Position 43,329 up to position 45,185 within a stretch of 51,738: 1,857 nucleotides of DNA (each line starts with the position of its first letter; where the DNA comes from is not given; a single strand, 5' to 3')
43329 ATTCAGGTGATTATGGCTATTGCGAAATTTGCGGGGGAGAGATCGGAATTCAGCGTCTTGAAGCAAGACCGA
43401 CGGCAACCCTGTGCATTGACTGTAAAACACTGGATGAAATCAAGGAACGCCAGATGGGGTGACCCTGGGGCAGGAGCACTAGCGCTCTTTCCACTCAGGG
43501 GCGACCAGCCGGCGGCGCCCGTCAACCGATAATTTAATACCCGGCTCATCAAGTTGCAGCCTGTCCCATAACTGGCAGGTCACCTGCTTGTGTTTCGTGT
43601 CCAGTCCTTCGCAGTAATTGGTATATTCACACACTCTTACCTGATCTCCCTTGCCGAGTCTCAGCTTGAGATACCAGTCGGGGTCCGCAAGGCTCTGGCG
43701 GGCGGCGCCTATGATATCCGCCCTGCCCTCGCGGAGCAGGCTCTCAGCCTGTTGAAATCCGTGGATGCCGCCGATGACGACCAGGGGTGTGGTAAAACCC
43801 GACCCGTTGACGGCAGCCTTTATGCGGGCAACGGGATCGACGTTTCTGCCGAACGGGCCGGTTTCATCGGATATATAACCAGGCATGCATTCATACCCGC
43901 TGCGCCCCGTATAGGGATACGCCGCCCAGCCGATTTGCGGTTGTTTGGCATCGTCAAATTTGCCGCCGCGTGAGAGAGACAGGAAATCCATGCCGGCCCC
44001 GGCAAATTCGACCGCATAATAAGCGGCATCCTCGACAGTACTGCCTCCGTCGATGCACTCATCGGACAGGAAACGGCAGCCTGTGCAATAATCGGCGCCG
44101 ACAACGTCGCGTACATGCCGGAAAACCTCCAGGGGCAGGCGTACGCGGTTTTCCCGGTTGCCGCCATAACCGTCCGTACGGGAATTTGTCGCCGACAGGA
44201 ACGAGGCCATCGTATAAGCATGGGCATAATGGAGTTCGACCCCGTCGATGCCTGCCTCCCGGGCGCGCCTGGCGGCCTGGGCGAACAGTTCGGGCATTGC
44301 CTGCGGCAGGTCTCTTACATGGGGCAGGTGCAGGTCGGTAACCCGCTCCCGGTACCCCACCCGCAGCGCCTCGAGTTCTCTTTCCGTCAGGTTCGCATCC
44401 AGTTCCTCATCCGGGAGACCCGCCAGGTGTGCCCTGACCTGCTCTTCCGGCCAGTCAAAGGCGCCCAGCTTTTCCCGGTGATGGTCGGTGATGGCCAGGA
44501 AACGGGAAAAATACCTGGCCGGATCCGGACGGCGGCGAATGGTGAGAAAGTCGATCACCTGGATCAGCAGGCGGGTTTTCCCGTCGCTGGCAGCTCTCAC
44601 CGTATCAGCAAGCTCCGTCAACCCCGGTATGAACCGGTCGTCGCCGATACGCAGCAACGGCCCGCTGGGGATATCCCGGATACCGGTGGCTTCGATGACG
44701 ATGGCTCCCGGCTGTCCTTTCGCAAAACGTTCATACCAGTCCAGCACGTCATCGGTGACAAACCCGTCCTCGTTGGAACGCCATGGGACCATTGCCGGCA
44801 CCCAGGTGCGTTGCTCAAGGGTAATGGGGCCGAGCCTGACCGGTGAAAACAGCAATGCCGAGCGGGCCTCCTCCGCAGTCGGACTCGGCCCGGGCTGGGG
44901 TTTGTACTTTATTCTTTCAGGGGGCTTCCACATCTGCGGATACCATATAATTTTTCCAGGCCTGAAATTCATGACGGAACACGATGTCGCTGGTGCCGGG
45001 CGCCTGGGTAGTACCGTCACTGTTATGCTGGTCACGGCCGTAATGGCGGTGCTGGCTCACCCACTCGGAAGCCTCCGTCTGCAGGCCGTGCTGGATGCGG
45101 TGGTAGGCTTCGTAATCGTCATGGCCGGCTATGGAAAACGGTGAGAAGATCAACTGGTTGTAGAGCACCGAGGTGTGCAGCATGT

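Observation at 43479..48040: mauB-mauA-like TTQ amine dehydrogenase genes joined to a Rieske oxygenase and an OYE flavoprotein, with no mauE/mauD/mauG or cupredoxin gene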

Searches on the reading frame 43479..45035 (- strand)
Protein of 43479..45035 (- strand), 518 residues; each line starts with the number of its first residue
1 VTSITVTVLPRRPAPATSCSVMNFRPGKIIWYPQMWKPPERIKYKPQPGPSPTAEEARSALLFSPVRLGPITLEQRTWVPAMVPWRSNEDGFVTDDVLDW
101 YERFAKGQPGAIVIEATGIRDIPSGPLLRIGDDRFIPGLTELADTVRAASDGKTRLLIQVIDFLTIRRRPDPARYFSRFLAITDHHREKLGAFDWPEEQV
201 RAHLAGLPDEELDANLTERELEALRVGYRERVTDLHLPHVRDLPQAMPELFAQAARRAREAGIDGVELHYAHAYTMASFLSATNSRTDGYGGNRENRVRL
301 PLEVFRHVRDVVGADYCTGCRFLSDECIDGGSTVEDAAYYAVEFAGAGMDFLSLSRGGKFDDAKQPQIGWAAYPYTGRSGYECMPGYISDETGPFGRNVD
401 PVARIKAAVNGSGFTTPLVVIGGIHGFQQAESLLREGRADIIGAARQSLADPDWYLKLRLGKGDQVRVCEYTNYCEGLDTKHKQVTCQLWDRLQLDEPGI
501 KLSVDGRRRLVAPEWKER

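Call 3: search_protein_families(library=pfam, proteins=[window:43479-45035:-], max_evalue=0.01)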
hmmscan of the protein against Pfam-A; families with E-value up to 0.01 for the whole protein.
window:43479-45035:- (518 aa): 1 family
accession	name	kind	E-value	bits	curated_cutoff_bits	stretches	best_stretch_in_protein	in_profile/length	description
PF00724.26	Oxidored_FMN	-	8.1e-40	137.6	27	2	250-461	153-338/342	NADH:flavin oxidoreductase / NADH oxidase family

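Call 4: search_protein_families(library=ncbifam, proteins=[window:43479-45035:-], max_evalue=0.01)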
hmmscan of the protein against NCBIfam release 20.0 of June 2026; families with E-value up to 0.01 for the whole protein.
window:43479-45035:- (518 aa): 8 families
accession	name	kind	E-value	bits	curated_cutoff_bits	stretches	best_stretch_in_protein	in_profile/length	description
NF041087.1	bile_acid_BaiCD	equivalog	7.7e-47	159.7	825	2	249-487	142-360/642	bile acid Fe-S flavoenzyme BaiCD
TIGR03997.1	mycofact_OYE_2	equivalog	2.5e-42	145.1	793.15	3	249-357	142-252/645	mycofactocin system FadH/OYE family oxidoreductase 2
NF006101.0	PRK08255.1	equivalog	5.1e-38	130.7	1078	1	246-477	548-748/768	bifunctional salicylyl-CoA 5-hydroxylase/oxidoreductase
NF045599.1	bili_reduct_long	exception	1.2e-30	106.4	750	1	62-488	1-362/641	bilirubin reductase, long form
NF010047.0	PRK13523.1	equivalog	3.3e-29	102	431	2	250-359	145-253/339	NADPH dehydrogenase NamA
NF045592.1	bili_reduct_N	equivalog_domain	6.7e-28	97.8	425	2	246-353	139-248/363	bilirubin reductase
NF007899.0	PRK10605.1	subfamily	1.8e-21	76.8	403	1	249-355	162-272/365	N-ethylmaleimide reductase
TIGR03996.1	mycofact_OYE_1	hypoth_equivalog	3.1e-19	68.9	627.9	2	250-362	141-251/633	mycofactocin system FadH/OYE family oxidoreductase 1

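Call 24: search_solved_structures(query=window:43479-44933:-, show_alignments=1)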
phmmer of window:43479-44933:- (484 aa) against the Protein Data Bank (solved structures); distinct sequences matched with E-value up to 0.001: 138 (the best 60 are shown).
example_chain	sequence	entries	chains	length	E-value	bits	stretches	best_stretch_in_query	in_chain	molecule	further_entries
8uaj_A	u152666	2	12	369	2.2e-31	112.5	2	214-326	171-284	NADPH dehydrogenase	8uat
3hf3_A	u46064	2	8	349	5.8e-31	111.2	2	214-326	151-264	Chromate reductase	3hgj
5ogt_A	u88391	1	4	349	7.2e-31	110.9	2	214-326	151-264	Chromate reductase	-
5nux_A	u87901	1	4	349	8.1e-31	110.7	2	214-326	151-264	Chromate reductase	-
8pun_A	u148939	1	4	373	1.2e-28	103.6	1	194-326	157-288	NADPH dehydrogenase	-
8e5h_A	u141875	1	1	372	2.2e-24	89.5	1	216-322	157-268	NADH:flavin oxidoreductase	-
5n6q_A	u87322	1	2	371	2.4e-24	89.3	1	213-329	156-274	NADH:flavin oxidoreductase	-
5cpl_A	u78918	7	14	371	2.8e-24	89.1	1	213-329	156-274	Xenobiotic reductase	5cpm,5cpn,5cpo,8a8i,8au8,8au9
8auh_A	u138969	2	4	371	3.4e-24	88.9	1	213-329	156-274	NADH:flavin oxidoreductase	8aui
8auf_A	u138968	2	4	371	8.3e-24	87.6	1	213-329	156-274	NADH:flavin oxidoreductase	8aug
5ocs_A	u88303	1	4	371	2.2e-23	86.2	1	216-326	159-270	Putative NADH-depentdent flavin oxidoreductase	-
3l65_A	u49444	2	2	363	2.4e-23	86.1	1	213-332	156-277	Xenobiotic reductase A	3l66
3l5l_A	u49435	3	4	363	2.9e-23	85.8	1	213-332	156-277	Xenobiotic reductase A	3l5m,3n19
3n14_A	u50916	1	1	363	3.1e-23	85.7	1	213-332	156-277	Xenobiotic reductase A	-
9iuv_A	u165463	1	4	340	3.4e-23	85.6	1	215-326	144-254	NADPH dehydrogenase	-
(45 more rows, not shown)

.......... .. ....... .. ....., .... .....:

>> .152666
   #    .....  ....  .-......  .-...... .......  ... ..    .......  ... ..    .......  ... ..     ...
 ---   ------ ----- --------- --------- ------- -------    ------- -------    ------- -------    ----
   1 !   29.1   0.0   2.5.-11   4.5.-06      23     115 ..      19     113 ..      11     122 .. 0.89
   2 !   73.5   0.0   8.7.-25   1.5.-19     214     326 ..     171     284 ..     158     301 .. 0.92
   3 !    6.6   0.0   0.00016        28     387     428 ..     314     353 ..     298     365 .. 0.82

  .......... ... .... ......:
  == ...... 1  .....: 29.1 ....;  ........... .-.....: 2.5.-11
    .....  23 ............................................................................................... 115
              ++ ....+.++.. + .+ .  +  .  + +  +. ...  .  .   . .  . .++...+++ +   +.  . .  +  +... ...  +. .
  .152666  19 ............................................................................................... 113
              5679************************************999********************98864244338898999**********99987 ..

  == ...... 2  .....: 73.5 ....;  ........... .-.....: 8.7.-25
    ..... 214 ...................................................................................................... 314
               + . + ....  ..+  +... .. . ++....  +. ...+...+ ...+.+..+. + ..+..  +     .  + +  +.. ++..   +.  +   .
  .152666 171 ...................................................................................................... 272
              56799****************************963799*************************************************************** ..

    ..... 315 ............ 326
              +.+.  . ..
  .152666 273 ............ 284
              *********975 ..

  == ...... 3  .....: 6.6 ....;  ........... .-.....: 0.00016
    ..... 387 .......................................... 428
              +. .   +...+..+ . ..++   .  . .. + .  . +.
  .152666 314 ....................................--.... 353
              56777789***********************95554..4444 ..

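Call 42: find_homologous_proteins(query=window:43479-44933:-)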
Query window:43479-44933:- (484 aa): 8000 proteins with E <= 0.001 among 8000 candidates; the best 120 are listed.
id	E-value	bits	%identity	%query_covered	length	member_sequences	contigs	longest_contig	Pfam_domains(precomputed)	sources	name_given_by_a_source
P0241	0.0e+0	1096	97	100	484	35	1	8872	PF00724.27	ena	-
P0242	0.0e+0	1046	91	100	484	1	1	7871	PF00724.27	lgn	-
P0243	0.0e+0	1039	92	100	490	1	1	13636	PF00724.27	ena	-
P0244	0.0e+0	1016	89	100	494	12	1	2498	PF00724.27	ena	-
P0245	0.0e+0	1014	88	100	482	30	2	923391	PF00724.27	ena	-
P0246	0.0e+0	1010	88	100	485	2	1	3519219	PF00724.27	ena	-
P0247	2.1e-291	985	85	100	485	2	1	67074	PF00724.27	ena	-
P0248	2.7e-291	985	85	99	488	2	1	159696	PF00724.27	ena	-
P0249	5.8e-291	984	85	99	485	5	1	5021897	PF00724.27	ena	-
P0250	7.3e-290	980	85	99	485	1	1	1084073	PF00724.27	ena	-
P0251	2.0e-289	979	85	99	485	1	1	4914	PF00724.27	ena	-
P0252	2.9e-289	978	85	99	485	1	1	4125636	PF00724.27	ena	-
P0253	4.4e-289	978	85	99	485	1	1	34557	PF00724.27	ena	-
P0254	5.6e-289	977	85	99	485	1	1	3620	PF00724.27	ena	-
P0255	7.2e-289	977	85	99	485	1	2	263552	PF00724.27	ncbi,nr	ncbi:MAG: NADH:flavin oxidoreductase [Gammaproteobacteria bacterium]|nr:NADH:flavin oxidoreductase [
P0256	8.7e-289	977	84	99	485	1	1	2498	PF00724.27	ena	-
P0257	9.1e-289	977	91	94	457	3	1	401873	PF00724.27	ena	-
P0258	1.1e-288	976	85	100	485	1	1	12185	PF00724.27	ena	-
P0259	2.0e-288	975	84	99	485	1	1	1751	PF00724.27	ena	-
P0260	2.6e-288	975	84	99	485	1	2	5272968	PF00724.27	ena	-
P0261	2.7e-288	975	85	99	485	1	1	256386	PF00724.27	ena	-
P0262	3.3e-288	975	85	99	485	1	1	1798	PF00724.27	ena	-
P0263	4.6e-288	974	85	99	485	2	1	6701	PF00724.27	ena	-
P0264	4.9e-288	974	84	100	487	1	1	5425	PF00724.27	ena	-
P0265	1.4e-287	973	84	100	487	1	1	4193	PF00724.27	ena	-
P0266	1.5e-287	972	84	99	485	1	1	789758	PF00724.27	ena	-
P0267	1.8e-287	972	83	99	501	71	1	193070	PF00724.27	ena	-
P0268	2.2e-287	972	84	99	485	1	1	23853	PF00724.27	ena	-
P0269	2.9e-287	972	85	99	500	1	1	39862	PF00724.27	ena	-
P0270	4.5e-287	971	83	100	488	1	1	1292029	PF00724.27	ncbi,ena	-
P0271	5.0e-287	971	84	99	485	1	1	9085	PF00724.27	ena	-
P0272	8.8e-287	970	83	100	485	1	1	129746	PF00724.27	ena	-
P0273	1.0e-286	970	83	100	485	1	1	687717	PF00724.27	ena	-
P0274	4.4e-286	968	84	100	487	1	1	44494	PF00724.27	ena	-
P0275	4.5e-286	968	84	100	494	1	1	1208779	PF00724.27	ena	-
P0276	7.6e-286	967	84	100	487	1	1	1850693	PF00724.27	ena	-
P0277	8.1e-284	960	84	100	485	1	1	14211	PF00724.27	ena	-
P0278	3.9e-283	958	83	100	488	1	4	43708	PF00724.27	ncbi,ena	-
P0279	4.2e-283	958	84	100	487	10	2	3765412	PF00724.27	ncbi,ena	-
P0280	3.1e-282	955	84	99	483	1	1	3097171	PF00724.27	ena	-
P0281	2.6e-279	945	83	99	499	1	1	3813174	PF00724.27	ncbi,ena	-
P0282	5.4e-279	944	83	99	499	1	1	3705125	PF00724.27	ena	-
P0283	1.9e-278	943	82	100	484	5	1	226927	PF00724.27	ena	-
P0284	2.2e-278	942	87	94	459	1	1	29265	PF00724.27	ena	-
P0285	7.4e-278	941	83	99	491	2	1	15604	PF00724.27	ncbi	-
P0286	3.5e-275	932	85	94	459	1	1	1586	PF00724.27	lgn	-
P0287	5.7e-275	931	85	94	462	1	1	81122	PF00724.27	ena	-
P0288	2.0e-274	929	90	90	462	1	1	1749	PF00724.27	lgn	-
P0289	7.6e-274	927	84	94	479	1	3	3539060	PF00724.27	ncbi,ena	-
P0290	4.0e-273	925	85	94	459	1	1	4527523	PF00724.27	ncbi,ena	-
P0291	4.4e-272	921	85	94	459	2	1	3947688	PF00724.27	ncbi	-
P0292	4.2e-269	912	84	94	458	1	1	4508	PF00724.27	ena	-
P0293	2.8e-268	909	84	94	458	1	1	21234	PF00724.27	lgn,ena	-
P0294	1.8e-263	893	77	100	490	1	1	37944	PF00724.27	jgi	jgi:2,4-dienoyl-CoA reductase-like NADH-dependent reductase (Old Yellow Enzyme family)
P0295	1.5e-262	890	76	99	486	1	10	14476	PF00724.27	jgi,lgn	jgi:2,4-dienoyl-CoA reductase-like NADH-dependent reductase (Old Yellow Enzyme family)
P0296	1.4e-259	880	77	100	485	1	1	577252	PF00724.27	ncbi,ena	-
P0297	1.3e-255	867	76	100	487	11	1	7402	PF00724.27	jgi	jgi:2,4-dienoyl-CoA reductase-like NADH-dependent reductase (Old Yellow Enzyme family)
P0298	2.3e-254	863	76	100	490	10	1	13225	PF00724.27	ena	-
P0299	3.3e-254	863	74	100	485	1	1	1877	PF00724.27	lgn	-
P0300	1.2e-253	861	75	100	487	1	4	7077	PF00724.27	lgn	-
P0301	3.0e-253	859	75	100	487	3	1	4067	PF00724.27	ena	-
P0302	4.9e-253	859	76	100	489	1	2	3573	PF00724.27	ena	-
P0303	1.0e-252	858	76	100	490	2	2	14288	PF00724.27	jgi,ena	-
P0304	4.8e-252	855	74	99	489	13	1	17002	PF00724.27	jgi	jgi:2,4-dienoyl-CoA reductase-like NADH-dependent reductase (Old Yellow Enzyme family)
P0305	1.3e-251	854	73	100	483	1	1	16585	PF00724.27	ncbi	-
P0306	2.6e-251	853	74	100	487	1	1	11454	PF00724.27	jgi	jgi:2,4-dienoyl-CoA reductase-like NADH-dependent reductase (Old Yellow Enzyme family)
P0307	5.2e-251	852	75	100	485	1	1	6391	PF00724.27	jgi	jgi:2,4-dienoyl-CoA reductase-like NADH-dependent reductase (Old Yellow Enzyme family)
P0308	1.2e-250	851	73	100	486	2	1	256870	PF00724.27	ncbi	-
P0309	2.2e-250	850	75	100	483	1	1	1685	PF00724.27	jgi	jgi:2,4-dienoyl-CoA reductase-like NADH-dependent reductase (Old Yellow Enzyme family)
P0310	4.7e-250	849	74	100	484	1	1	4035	PF00724.27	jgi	jgi:2,4-dienoyl-CoA reductase-like NADH-dependent reductase (Old Yellow Enzyme family)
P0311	5.2e-250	849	73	100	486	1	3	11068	PF00724.27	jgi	jgi:2,4-dienoyl-CoA reductase-like NADH-dependent reductase (Old Yellow Enzyme family)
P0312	2.7e-249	846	73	100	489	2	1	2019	PF00724.27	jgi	jgi:dimethylglycine catabolism A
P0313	5.7e-249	845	73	100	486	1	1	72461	PF00724.27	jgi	jgi:2,4-dienoyl-CoA reductase-like NADH-dependent reductase (Old Yellow Enzyme family)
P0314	6.4e-249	845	74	100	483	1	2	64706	PF00724.27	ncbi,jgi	ncbi:MAG TPA: NADH:flavin oxidoreductase [Alphaproteobacteria bacterium]|jgi:2,4-dienoyl-CoA reducta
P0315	7.2e-249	845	74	100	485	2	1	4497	PF00724.27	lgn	-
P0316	7.7e-249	845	75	99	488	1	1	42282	PF00724.27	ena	-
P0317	8.4e-249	845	73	99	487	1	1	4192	PF00724.27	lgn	-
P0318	1.4e-248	844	73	99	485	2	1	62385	PF00724.27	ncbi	-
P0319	1.5e-248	844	75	99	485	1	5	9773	PF00724.27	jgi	jgi:2,4-dienoyl-CoA reductase-like NADH-dependent reductase (Old Yellow Enzyme family)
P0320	2.2e-248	843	73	100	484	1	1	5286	PF00724.27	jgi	-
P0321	3.8e-248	843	75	100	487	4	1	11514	PF00724.27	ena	-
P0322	8.2e-248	841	75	99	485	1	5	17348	PF00724.27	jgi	jgi:2,4-dienoyl-CoA reductase-like NADH-dependent reductase (Old Yellow Enzyme family)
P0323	2.5e-247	840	76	100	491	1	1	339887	PF00724.27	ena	-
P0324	3.1e-247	840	72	99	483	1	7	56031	PF00724.27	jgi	jgi:2,4-dienoyl-CoA reductase-like NADH-dependent reductase (Old Yellow Enzyme family)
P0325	4.0e-247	839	73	100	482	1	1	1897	PF00724.27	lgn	-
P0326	4.4e-247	839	73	100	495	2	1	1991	PF00724.27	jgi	jgi:2,4-dienoyl-CoA reductase-like NADH-dependent reductase (Old Yellow Enzyme family)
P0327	5.6e-247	839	74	99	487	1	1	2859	PF00724.27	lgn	-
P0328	8.7e-247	838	73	100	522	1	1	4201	PF00724.27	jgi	jgi:2,4-dienoyl-CoA reductase-like NADH-dependent reductase (Old Yellow Enzyme family)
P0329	2.9e-246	836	72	99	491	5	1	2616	PF00724.27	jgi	-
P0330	3.8e-246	836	73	100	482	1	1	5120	PF00724.27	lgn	-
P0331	5.7e-246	835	72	100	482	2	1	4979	PF00724.27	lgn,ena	-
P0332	8.0e-246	835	74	99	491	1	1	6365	PF00724.27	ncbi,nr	ncbi:MAG: NADH:flavin oxidoreductase [Gammaproteobacteria bacterium]|nr:NADH:flavin oxidoreductase [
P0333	8.7e-246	835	73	100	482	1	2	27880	PF00724.27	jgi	jgi:2,4-dienoyl-CoA reductase-like NADH-dependent reductase (Old Yellow Enzyme family)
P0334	1.3e-245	834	73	99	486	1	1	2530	PF00724.27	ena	-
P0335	2.1e-245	833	71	100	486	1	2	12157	PF00724.27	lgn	-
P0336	2.9e-245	833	72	100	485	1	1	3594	PF00724.27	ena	-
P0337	3.7e-245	833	72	100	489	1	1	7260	PF00724.27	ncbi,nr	ncbi:MAG: NADH:flavin oxidoreductase [Rhodospirillaceae bacterium]|nr:NADH:flavin oxidoreductase [Rh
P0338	5.7e-245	832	73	100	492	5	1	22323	PF00724.27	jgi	-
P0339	6.5e-245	832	72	99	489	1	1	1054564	PF00724.27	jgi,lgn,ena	-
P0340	6.6e-245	832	71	100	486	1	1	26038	PF00724.27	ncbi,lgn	-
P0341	6.8e-245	832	73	100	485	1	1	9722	PF00724.27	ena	-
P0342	7.1e-245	832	73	99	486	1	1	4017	PF00724.27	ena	-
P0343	1.2e-244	831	74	99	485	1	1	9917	PF00724.27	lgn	-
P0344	1.5e-244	831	72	100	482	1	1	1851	PF00724.27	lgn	-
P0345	1.7e-244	831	72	99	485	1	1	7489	PF00724.27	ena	-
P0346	2.1e-244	830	74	99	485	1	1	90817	PF00724.27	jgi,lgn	jgi:2,4-dienoyl-CoA reductase-like NADH-dependent reductase (Old Yellow Enzyme family)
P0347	2.3e-244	830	72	99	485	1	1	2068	PF00724.27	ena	-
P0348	2.8e-244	830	72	99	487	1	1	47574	PF00724.27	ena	-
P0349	4.5e-244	829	72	100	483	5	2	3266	PF00724.27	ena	-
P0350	6.8e-244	829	72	100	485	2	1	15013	PF00724.27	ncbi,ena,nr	ncbi:MAG: NADH oxidase [Gammaproteobacteria bacterium RIFCSPLOWO2_02_FULL_61_13]|nr:MAG: NADH oxidas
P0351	7.7e-244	828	71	100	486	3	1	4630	PF00724.27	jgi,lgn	jgi:2,4-dienoyl-CoA reductase-like NADH-dependent reductase (Old Yellow Enzyme family)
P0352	8.3e-244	828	71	99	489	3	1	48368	PF00724.27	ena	-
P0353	9.4e-244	828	72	100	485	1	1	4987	PF00724.27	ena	-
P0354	9.5e-244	828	73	100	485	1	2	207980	PF00724.27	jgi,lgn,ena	jgi:2,4-dienoyl-CoA reductase-like NADH-dependent reductase (Old Yellow Enzyme family)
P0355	1.3e-243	828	72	99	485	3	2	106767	PF00724.27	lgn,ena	-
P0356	1.6e-243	827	72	100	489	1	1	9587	PF00724.27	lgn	-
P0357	1.6e-243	827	73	100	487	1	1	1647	PF00724.27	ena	-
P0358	1.7e-243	827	71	99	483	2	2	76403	PF00724.27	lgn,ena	-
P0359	1.7e-243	827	73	100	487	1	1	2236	PF00724.27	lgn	-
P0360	2.4e-243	827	73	100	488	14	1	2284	PF00724.27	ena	-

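Call 43: find_encoding_contigs(protein=P0323, flank=8000, max_places=2)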
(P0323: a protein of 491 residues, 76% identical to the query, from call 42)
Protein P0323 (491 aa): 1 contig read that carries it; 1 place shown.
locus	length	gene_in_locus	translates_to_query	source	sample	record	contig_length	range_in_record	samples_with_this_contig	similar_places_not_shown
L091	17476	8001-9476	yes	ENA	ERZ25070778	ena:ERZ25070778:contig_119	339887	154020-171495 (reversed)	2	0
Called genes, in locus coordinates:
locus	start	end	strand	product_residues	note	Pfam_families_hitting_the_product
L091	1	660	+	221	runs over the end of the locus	-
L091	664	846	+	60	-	-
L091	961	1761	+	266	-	PF03050:DDE_Tnp_IS66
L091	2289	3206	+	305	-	PF01555:N6_N4_Mtase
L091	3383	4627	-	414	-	PF01566:Nramp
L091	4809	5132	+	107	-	-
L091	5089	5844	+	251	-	PF06433:Me-amine-dh_H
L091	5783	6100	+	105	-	PF06433:Me-amine-dh_H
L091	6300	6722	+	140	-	PF02975:Me-amine-dh_L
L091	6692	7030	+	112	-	PF00355:Rieske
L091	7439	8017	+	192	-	-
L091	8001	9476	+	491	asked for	PF00724:Oxidored_FMN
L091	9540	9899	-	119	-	PF21157:DksA_N, PF01258:zf-dskA_traR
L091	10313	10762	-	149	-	PF09369:MZB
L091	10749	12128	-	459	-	-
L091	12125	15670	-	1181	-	PF00270:DEAD (faint), PF00271:Helicase_C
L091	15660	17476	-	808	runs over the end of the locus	-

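Call 44: find_encoding_contigs(protein=P0308, flank=8000, max_places=2)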
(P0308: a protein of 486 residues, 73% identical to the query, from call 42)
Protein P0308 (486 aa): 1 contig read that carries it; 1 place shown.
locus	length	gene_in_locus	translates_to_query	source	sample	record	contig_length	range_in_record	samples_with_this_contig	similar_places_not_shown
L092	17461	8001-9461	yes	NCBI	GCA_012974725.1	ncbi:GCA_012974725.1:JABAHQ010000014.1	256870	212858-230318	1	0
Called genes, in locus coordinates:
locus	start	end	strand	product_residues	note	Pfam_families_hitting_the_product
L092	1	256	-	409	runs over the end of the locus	PF05762:VWA_CoxE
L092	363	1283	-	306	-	PF13191:AAA_16 (weak), PF00004:AAA, PF07726:AAA_3 (faint), PF07728:AAA_5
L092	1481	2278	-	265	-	PF00941:FAD_binding_5, PF03450:CO_deh_flav_C (weak)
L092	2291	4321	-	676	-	PF02738:MoCoBD_1, PF20256:MoCoBD_2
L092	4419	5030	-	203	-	-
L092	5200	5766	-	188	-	PF06240:COXG, PF10604:Polyketide_cyc2 (weak), PF11485:STK_08120-like (weak), PF03364:Polyketide_cyc (weak)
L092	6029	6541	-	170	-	-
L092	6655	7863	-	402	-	PF07690:MFS_1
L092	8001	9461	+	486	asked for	PF00724:Oxidored_FMN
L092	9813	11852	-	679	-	PF01433:Peptidase_M1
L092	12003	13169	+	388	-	PF04187:Cofac_haem_bdg, PF00595:PDZ, PF13180:PDZ_2, PF17820:PDZ_6 (weak)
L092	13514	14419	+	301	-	PF01545:Cation_efflux, PF16916:ZT_dimer (weak)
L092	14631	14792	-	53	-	-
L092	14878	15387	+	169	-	-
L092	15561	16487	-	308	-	PF01063:Aminotran_4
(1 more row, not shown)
